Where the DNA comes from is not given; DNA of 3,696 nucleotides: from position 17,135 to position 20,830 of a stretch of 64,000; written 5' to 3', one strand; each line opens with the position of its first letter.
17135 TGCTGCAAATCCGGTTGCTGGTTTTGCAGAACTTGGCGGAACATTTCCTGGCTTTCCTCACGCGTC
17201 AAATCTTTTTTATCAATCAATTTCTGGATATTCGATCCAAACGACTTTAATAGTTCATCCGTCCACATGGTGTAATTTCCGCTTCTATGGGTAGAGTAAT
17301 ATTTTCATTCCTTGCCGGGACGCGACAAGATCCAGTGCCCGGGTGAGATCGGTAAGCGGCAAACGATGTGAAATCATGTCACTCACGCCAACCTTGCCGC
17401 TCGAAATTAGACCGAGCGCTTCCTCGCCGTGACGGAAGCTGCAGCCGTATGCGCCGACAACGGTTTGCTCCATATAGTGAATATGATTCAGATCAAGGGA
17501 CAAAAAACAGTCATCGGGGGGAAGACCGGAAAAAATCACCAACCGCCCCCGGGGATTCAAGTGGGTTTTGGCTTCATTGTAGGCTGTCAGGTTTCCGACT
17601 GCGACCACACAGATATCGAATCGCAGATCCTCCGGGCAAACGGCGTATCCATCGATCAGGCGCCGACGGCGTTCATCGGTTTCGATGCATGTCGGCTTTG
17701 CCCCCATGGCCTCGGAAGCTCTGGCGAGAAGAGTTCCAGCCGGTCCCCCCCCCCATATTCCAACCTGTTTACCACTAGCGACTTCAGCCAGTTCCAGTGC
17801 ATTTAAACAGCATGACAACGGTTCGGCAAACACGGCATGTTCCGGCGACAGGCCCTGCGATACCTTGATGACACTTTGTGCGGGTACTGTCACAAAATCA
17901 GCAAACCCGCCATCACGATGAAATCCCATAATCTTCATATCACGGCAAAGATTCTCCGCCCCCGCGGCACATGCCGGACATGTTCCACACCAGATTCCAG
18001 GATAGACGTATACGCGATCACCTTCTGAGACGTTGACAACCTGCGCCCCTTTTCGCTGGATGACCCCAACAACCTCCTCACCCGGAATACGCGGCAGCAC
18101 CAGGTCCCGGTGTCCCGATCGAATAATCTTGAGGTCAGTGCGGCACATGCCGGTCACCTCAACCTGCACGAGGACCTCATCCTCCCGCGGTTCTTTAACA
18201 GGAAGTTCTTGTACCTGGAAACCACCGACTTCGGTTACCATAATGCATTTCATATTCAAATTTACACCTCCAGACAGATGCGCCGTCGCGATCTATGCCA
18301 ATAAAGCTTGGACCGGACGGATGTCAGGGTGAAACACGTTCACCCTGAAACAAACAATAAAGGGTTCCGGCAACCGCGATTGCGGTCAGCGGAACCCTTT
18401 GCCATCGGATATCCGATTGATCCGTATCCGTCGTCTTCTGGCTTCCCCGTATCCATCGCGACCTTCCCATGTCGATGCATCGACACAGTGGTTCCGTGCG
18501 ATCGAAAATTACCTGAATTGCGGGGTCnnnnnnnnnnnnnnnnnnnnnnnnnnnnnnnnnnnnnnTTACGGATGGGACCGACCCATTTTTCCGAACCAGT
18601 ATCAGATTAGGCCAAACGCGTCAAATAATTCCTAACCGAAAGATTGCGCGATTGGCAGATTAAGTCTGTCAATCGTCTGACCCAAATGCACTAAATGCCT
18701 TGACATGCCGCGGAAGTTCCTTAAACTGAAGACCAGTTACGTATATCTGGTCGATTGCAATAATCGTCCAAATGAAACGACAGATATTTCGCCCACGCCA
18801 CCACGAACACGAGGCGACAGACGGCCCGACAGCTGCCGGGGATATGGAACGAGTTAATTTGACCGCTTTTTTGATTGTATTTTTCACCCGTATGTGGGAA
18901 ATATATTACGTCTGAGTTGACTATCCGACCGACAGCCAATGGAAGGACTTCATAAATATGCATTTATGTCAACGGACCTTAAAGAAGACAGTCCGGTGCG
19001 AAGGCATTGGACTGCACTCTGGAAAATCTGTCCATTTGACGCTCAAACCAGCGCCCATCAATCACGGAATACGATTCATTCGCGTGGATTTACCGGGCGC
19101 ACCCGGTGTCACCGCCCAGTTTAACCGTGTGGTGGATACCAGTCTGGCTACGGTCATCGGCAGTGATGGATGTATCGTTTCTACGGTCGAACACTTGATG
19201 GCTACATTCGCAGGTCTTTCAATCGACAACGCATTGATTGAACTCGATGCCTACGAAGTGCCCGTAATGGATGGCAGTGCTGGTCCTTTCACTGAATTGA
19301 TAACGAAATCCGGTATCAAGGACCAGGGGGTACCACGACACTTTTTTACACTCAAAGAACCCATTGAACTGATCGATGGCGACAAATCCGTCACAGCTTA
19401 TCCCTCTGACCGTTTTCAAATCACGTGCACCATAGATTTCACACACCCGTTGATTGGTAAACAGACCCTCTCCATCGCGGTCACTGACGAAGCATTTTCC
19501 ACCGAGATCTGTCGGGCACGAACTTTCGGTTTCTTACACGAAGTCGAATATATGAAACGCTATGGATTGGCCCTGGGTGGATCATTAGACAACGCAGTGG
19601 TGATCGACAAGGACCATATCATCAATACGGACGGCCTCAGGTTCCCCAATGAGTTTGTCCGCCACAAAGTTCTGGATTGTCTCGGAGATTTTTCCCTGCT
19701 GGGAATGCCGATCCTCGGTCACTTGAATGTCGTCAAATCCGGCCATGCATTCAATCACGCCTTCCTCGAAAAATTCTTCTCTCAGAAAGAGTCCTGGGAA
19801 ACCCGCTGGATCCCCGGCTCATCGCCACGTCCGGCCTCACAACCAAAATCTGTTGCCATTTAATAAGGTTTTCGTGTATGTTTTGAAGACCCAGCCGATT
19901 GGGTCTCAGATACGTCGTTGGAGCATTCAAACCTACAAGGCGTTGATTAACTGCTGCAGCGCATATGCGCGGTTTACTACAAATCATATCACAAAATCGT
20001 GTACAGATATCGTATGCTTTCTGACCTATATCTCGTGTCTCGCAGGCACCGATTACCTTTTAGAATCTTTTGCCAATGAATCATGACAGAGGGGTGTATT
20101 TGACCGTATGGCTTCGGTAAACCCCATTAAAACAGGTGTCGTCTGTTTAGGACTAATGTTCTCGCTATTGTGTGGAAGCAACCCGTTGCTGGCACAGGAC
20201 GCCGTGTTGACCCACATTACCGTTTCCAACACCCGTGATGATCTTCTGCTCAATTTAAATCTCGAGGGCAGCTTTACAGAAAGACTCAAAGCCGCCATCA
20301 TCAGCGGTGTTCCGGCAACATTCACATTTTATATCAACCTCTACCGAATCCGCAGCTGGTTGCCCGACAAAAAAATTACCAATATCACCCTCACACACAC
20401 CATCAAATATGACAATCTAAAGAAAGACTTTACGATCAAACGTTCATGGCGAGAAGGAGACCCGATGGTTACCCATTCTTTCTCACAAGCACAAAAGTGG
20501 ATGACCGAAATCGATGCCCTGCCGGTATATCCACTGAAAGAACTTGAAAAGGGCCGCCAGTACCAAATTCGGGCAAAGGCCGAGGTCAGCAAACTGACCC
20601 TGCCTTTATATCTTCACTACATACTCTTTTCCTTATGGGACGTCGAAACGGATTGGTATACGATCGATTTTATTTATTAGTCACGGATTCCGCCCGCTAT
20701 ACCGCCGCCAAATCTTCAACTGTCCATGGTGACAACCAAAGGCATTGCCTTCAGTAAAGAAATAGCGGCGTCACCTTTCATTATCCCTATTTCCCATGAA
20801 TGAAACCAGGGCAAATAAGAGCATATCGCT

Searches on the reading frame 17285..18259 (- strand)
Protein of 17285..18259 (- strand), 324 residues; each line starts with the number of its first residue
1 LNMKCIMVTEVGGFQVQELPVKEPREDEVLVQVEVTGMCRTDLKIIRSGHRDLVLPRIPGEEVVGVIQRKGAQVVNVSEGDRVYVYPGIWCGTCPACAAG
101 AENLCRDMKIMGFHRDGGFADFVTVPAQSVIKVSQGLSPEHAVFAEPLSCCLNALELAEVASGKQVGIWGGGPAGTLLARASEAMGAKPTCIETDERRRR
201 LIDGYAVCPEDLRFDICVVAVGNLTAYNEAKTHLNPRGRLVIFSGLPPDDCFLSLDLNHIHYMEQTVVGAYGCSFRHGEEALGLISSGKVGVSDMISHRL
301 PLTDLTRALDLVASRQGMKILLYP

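Call 4: search_protein_families(library=pfam, proteins=[window:17285-18259:-])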
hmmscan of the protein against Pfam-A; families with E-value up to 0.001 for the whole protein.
window:17285-18259:- (324 aa): 2 families
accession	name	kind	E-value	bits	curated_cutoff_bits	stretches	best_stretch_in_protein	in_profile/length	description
PF08240.17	ADH_N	-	1.3e-26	93.3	23.5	1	26-134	2-103/104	Alcohol dehydrogenase GroES-like domain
PF00107.32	ADH_zinc_N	-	4.5e-06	27.1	31.8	1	213-286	58-128/129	Zinc-binding dehydrogenase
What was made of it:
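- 17285..18253 (-): Gene 1: polyol/threonine-dehydrogenase-type MDR oxidoreductase (322 aa). The structural-zinc Cys4 motif is kept; the catalytic His is replaced by Glu (PGEE); the GxGPAG Rossmann motif is followed by an acidic residue. Pfam ADH_N 93 bits (call 4).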

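Call 5: search_protein_families(library=ncbifam, proteins=[window:17285-18259:-])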
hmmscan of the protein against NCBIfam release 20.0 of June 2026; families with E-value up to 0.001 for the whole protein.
window:17285-18259:- (324 aa): 22 families
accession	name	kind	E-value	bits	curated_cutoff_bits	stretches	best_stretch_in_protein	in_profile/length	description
NF003808.0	PRK05396.1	equivalog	2.3e-41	141.8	380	2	11-201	10-203/341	L-threonine 3-dehydrogenase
TIGR00692.1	tdh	equivalog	5.9e-41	140.6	458.35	1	13-322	10-338/340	L-threonine 3-dehydrogenase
NF010344.0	PRK13771.1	subfamily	3.7e-37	128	349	1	3-316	1-324/334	putative alcohol dehydrogenase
NF007489.0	PRK10083.1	equivalog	2.2e-36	125.5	376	1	3-181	1-179/339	Zn-dependent oxidoreductase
NF041097.1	keto_inos_dh_IolM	equivalog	2.2e-35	122.1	450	1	13-201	39-246/389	scyllo-inosose 3-dehydrogenase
NF041172.1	AcrlCoa_red_Thmprot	equivalog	2.4e-29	102.3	500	1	3-322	1-332/334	acryloyl-CoA reductase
NF007375.0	PRK09880.1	equivalog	4.8e-29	101.2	469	1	25-199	26-207/344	L-idonate 5-dehydrogenase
NF006940.0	PRK09422.1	equivalog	7.9e-29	100.7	344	1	3-197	1-197/338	alcohol dehydrogenase AdhP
NF007642.0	PRK10309.1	equivalog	1.7e-28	99.9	550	1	3-195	1-194/347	galactitol-1-phosphate 5-dehydrogenase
TIGR02822.1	adh_fam_2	subfamily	6.7e-28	97.7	283.5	1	10-202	11-205/329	zinc-binding alcohol dehydrogenase family protein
TIGR03989.1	Rxyl_3153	subfamily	4.1e-24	85.5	440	1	6-106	6-106/370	NDMA-dependent alcohol dehydrogenase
TIGR03201.1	dearomat_had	equivalog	2.6e-22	79.4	338.65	1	7-202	3-206/349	6-hydroxycyclohex-1-ene-1-carbonyl-CoA dehydrogenase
NF047908.1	AldhRedAhr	equivalog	2.5e-20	72.6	470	1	18-199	20-203/335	NADPH-dependent aldehyde reductase Ahr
TIGR01202.1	bchC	equivalog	7e-17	61.5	291.25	1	4-308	3-292/308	chlorophyll synthesis pathway protein BchC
TIGR02818.1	adh_III_F_hyde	equivalog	1.8e-16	60.2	543.95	1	14-109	14-109/368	S-(hydroxymethyl)glutathione dehydrogenase/class III alcohol dehydrogenase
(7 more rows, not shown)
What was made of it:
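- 17285..18253 (-): Threonine-dehydrogenase (TDH) equivalog models score 141 bits against cut-offs of 380 and 458 (call 5).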

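Call 8: find_homologous_proteins(query=window:17285-18259:-)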
Query window:17285-18259:- (324 aa): 1574 proteins with E <= 0.001 among 5747 candidates; the best 120 are listed.
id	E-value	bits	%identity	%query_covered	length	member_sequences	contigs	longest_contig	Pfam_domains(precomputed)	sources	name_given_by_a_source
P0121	1.4e-217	739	99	100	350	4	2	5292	PF00107.33,PF08240.18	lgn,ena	-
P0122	5.3e-194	662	88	100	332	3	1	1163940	PF00107.33,PF08240.18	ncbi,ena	-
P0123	4.2e-177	606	82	99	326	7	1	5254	PF00107.33,PF08240.18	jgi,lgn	-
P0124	8.8e-172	589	80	99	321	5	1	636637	PF00107.33,PF08240.18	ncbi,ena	-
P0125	1.4e-169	582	76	100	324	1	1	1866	PF00107.33,PF08240.18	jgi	jgi:L-iditol 2-dehydrogenase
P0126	3.2e-168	577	78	99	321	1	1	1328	PF08240.18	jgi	jgi:L-iditol 2-dehydrogenase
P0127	8.2e-165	566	77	100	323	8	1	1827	PF00107.33,PF08240.18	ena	-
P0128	4.2e-163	560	77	99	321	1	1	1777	PF00107.33,PF08240.18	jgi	jgi:L-iditol 2-dehydrogenase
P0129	1.1e-147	510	69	99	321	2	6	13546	PF08240.18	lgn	-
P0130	2.4e-142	492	66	100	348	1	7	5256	PF00107.33,PF08240.18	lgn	-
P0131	3.1e-141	488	65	100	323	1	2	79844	PF00107.33,PF08240.18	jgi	jgi:L-iditol 2-dehydrogenase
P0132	2.9e-140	485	65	100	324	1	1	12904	PF00107.33,PF08240.18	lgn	-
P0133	5.5e-140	484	65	100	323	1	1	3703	PF00107.33,PF08240.18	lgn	-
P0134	1.5e-139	483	66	100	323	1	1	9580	PF00107.33,PF08240.18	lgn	-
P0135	3.8e-139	481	65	100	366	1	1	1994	PF00107.33,PF08240.18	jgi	jgi:L-iditol 2-dehydrogenase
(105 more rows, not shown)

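Call 23: search_solved_structures(query=window:17285-18259:-, max_evalue=1e-20, show_alignments=1)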
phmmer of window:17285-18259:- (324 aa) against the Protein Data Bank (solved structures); distinct sequences matched with E-value up to 1e-20: 25.
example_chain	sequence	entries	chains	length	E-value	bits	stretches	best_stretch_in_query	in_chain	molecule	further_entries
4ej6_A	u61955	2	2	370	1.6e-45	159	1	3-203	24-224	Putative zinc-binding dehydrogenase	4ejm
2dq4_A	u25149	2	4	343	8.6e-34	120.4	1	13-324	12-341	L-threonine 3-dehydrogenase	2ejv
2d8a_A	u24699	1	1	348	3.2e-32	115.2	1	3-312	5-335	Probable L-threonine 3-dehydrogenase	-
2dfv_A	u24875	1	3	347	3.3e-32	115.2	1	3-312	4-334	Probable L-threonine 3-dehydrogenase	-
8wwd_A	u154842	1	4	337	5.6e-29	104.6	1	3-315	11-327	Zinc-containing alcohol dehydrogenase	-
3gfb_A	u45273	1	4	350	1.1e-28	103.6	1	3-324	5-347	L-threonine 3-dehydrogenase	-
4ilk_A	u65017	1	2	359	1.4e-28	103.2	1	2-185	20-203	Starvation sensing protein rspB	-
1e3j_A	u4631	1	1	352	5.8e-26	94.6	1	12-200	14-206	NADP(H)-DEPENDENT KETOSE REDUCTASE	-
4a2c_A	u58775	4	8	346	2.6e-25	92.5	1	12-206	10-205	GALACTITOL-1-PHOSPHATE 5-DEHYDROGENASE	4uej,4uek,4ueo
5kia_A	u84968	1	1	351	2.9e-25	92.3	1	13-322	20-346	L-threonine 3-dehydrogenase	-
5vm2_A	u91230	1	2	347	1.7e-23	86.5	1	12-310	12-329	Alcohol dehydrogenase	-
1rjw_A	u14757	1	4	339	3.2e-23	85.6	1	25-203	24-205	Alcohol dehydrogenase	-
3pii_A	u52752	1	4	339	3.7e-23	85.4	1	25-203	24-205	Alcohol dehydrogenase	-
9k8u_A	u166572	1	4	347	1.6e-22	83.4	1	14-316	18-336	alcohol dehydrogenase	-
6iqd_A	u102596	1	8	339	4.6e-22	81.8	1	13-202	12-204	Alcohol dehydrogenase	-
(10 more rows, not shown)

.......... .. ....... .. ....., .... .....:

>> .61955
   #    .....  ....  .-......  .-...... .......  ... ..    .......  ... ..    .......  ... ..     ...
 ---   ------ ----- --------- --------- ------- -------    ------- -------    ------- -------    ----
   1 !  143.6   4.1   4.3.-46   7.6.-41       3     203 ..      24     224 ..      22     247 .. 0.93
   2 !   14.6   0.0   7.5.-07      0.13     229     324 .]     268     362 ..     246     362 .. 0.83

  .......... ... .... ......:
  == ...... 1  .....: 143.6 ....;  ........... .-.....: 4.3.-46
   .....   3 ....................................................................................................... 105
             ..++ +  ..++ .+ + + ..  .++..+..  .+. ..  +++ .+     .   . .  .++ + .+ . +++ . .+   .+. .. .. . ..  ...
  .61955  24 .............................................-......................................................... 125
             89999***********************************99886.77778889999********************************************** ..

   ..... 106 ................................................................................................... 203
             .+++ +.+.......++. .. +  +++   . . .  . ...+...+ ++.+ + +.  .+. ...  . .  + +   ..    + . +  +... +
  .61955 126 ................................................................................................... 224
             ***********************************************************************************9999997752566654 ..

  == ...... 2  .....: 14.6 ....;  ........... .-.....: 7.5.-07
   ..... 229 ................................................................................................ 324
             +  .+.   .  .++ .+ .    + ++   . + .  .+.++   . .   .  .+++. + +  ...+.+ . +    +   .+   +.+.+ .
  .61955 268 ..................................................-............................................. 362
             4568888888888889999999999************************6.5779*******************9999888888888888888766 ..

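Call 74: predict_structure(alignment_id=A4)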
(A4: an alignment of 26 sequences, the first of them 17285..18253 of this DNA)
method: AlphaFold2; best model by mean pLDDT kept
length: 322 residues; sequences in the alignment: 26
mean_pLDDT: 90.1   pTM: 0.90
mean pLDDT of the five models: 90.1, 89.5, 89.4, 88.7, 86.9
residues with pLDDT >= 90: 192; 70-90: 120; 50-70: 10; < 50: 0
segments of 3 or more residues with pLDDT < 50: none
pLDDT, mean of each block of 10 residues (from residue 1): 91 92 96 91 79 85 98 97 92 91 81 84 94 96 95 94 92 95 96 88 88 87 81 76 81 85 85 94 97 96 93 91 95
secondary structure, 60 per line:
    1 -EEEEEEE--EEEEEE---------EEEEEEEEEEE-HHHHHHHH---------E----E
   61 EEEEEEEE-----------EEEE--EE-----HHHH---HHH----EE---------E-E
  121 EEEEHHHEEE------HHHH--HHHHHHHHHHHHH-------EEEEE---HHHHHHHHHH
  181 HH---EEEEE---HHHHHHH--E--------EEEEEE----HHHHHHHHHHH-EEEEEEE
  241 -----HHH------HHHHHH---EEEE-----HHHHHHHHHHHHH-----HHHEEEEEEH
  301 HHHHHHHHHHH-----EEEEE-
elements in order: E2-8 E11-16 E26-36 H38-45 E60-68 E80-83 H93-96 E120-124 E128-130 H137-140 H143-155 E163-167 H171-182 E186-190 H194-200 E212-217 H222-232 E234-240 H255-260 E264-267 H273-285 E294-299 H300-311 E317-321

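Call 77: fold_search(model_id=the predicted structure, library=pdb)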
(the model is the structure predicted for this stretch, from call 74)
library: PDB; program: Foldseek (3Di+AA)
matches with E <= 10: 1948; with E <= 0.001: 528
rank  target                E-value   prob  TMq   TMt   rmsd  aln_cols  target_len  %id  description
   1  4ejm                  4.5e-33  1.00  0.90  0.85   2.5       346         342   29  Crystal structure of a putative zinc-binding dehydrogenase (Target PSI-012003) from Sinorhizobium meliloti 1021 bound to (released 2012-05-02)
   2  4ej6                  5.5e-32  1.00  0.90  0.84   2.5       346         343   29  Crystal structure of a putative zinc-binding dehydrogenase (Target PSI-012003) from Sinorhizobium meliloti 1021 (released 2012-05-02)
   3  2dq4_A                9.4e-30  1.00  0.90  0.85   2.9       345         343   30  Crystal structure of threonine 3-dehydrogenase (released 2007-06-12)
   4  5vm2_A                2.5e-28  1.00  0.89  0.83   2.7       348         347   23  Crystal structure of ECK1772, an oxidoreductase/dehydrogenase of unknown specificity involved in membrane biogenesis f (released 2017-06-07)
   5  1e3j                  2.9e-28  1.00  0.89  0.83   3.3       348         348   23  Ketose reductase (sorbitol dehydrogenase) from silverleaf whitefly (released 2001-02-04)
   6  2dfv_A                4.7e-28  1.00  0.88  0.83   2.8       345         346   30  Hyperthermophilic threonine dehydrogenase from Pyrococcus horikoshii (released 2007-01-16)
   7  1rjw_A                6.4e-28  1.00  0.91  0.87   2.2       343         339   25  CRYSTAL STRUCTURE OF NAD(+)-DEPENDENT ALCOHOL DEHYDROGENASE FROM BACILLUS STEAROTHERMOPHILUS STRAIN LLD-R (released 2004-05-11)
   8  4z6k_B                6.4e-28  1.00  0.91  0.86   2.2       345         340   23  Alcohol dehydrogenase from the antarctic psychrophile Moraxella sp. TAE 123 (released 2016-04-13)
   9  6iqd_A                6.8e-28  1.00  0.90  0.86   2.8       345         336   24  Crystal structure of Alcohol dehydrogenase from Geobacillus stearothermophilus (released 2019-06-05)
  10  4eez_A                9.2e-28  1.00  0.89  0.85   2.5       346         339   24  Crystal Structure of Lactococcus lactis Alcohol Dehydrogenase variant RE1 (released 2012-09-26)
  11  4z6k_A                9.8e-28  1.00  0.91  0.85   2.6       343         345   23  Alcohol dehydrogenase from the antarctic psychrophile Moraxella sp. TAE 123 (released 2016-04-13)
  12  7y9p                  1.2e-27  1.00  0.84  0.76   3.9       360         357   23  Xylitol dehydrogenase S96C/S99C/Y102C mutant(thermostabilized form) from Pichia stipitis (released 2023-02-15)
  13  4eez_B                1.4e-27  1.00  0.89  0.84   2.5       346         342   24  Crystal Structure of Lactococcus lactis Alcohol Dehydrogenase variant RE1 (released 2012-09-26)
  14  4cpd_A                2.8e-27  1.00  0.88  0.82   2.8       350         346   24  Alcohol dehydrogenase TADH from Thermus sp. ATN1 (released 2014-12-17)
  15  9u4x_A                2.9e-27  1.00  0.90  0.87   2.5       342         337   25  Crystal Structure of Alcohol Dehydrogenase from Anoxybacillus geothermalis D9 (released 2026-03-25)
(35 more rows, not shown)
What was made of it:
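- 17285..18253 (-): AF2 model pLDDT 90, nearest structures 4ejm and TDH 2dq4 (calls 74, 77).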

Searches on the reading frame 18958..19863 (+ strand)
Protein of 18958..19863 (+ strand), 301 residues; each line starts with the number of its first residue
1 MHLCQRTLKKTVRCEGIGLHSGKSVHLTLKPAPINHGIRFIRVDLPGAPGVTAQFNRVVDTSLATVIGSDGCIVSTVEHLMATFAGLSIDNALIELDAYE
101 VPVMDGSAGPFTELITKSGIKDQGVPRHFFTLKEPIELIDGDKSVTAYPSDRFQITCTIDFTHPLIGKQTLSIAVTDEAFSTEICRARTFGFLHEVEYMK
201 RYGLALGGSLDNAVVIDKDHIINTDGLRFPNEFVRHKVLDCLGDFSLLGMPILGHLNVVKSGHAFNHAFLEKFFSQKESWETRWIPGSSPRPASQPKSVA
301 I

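Call 4: search_protein_families(library=pfam, proteins=[window:18958-19863:+])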
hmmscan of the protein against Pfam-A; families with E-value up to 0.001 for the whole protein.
window:18958-19863:+ (301 aa): 1 family
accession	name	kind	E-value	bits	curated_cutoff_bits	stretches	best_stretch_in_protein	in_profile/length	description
PF03331.19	LpxC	-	3.5e-107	358.3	27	1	5-274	1-267/268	UDP-3-O-acyl N-acetylglycosamine deacetylase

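Call 5: search_protein_families(library=ncbifam, proteins=[window:18958-19863:+])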
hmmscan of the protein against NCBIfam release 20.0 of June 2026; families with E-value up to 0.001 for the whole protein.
window:18958-19863:+ (301 aa): 3 families
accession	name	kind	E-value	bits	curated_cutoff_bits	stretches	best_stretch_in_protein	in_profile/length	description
TIGR00325.1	lpxC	equivalog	1.4e-97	326.7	187.25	1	4-282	2-280/297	UDP-3-O-acyl-N-acetylglucosamine deacetylase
NF009667.0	PRK13188.1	equivalog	8.3e-85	285.2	465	1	3-275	3-300/464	bifunctional UDP-3-O-[3-hydroxymyristoyl] N-acetylglucosamine deacetylase/3-hydroxyacyl-ACP dehydratase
NF009666.0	PRK13187.1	equivalog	4.7e-50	170.4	423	1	5-281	11-298/305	UDP-3-O-acyl N-acetylglycosamine deacetylase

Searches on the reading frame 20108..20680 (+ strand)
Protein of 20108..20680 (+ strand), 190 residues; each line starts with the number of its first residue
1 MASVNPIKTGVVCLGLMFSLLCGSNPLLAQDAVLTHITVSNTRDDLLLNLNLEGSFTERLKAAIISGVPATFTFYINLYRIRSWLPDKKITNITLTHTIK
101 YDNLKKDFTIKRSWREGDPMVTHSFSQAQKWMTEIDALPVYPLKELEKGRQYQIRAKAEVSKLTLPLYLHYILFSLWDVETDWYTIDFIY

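Call 4: search_protein_families(library=pfam, proteins=[window:20108-20680:+])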
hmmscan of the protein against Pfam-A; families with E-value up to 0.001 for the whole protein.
window:20108-20680:+ (190 aa): 1 family
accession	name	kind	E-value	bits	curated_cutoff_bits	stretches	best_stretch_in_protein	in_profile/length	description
PF14334.11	DUF4390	-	1.8e-41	141.7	27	1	29-186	1-160/161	Domain of unknown function (DUF4390)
